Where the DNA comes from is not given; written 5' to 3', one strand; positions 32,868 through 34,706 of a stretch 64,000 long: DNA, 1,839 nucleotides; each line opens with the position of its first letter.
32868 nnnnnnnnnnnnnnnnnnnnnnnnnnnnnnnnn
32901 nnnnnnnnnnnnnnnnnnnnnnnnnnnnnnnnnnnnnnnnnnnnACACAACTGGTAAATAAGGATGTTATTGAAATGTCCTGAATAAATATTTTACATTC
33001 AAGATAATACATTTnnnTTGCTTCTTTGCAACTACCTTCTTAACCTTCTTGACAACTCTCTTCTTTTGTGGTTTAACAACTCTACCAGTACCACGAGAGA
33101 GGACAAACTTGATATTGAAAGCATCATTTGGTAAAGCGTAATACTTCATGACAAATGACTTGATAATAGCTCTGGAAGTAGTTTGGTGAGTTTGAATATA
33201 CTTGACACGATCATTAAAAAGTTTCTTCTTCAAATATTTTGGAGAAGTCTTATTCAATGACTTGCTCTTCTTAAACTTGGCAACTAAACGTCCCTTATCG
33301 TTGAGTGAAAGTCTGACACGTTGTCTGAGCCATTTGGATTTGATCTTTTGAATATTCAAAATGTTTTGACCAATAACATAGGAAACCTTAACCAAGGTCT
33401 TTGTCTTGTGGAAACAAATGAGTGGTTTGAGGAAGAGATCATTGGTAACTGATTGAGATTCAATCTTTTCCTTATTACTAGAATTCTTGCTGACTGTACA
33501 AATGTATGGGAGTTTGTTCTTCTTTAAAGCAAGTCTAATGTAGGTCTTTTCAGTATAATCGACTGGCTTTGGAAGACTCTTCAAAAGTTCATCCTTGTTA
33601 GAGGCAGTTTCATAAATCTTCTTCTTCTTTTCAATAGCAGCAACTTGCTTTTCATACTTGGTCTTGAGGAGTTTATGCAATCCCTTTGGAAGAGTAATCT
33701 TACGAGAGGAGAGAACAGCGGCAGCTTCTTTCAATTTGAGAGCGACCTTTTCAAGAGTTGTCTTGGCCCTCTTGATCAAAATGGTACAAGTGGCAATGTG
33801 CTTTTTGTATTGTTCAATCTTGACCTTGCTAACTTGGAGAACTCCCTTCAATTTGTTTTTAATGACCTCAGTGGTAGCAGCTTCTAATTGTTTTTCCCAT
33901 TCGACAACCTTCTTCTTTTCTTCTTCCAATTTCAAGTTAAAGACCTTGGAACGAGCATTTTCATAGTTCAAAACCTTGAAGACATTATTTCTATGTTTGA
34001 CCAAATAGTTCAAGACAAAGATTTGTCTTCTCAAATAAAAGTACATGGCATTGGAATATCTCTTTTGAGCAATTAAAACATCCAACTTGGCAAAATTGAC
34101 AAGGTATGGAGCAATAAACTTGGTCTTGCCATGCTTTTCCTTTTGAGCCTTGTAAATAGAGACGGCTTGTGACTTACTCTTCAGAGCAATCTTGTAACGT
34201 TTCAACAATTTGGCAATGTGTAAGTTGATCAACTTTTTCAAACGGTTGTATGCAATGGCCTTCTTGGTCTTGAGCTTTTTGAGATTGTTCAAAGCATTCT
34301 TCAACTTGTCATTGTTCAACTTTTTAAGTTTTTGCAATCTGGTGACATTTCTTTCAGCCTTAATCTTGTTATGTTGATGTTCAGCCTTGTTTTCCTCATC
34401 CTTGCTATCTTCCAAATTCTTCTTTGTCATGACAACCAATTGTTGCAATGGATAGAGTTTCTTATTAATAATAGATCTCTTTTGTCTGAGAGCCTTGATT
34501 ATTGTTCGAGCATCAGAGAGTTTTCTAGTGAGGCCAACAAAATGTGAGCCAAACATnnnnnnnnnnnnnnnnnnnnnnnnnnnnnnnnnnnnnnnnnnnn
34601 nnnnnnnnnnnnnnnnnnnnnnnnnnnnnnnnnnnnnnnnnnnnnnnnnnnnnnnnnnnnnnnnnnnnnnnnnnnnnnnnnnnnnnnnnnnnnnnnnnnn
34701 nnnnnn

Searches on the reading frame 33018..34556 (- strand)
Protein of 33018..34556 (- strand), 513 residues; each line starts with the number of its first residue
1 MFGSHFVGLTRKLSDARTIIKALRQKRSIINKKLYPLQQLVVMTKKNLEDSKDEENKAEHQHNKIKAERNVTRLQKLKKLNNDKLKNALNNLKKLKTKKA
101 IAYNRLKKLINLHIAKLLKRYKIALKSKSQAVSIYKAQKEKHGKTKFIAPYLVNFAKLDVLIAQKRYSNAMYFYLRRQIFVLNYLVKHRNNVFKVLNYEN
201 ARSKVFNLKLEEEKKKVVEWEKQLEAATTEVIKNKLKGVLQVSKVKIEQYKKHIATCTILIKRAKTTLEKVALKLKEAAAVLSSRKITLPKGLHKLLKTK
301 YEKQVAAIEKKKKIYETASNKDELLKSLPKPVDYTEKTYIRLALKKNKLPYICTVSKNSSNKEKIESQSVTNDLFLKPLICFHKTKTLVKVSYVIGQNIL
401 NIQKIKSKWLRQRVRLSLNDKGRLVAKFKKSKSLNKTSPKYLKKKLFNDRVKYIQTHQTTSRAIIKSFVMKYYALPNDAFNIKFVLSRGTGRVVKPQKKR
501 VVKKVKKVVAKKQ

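Call 12: search_protein_families(library=pfam, proteins=[window:33018-34556:-], max_evalue=0.001)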
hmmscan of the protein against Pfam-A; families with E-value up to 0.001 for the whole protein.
window:33018-34556:- (513 aa): 0 families

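Call 14: find_encoding_contigs(protein=window:33018-34556:-, flank=10000, max_places=3)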
Protein window:33018-34556:- (513 aa): no gene with exactly this product is on record in the collection.
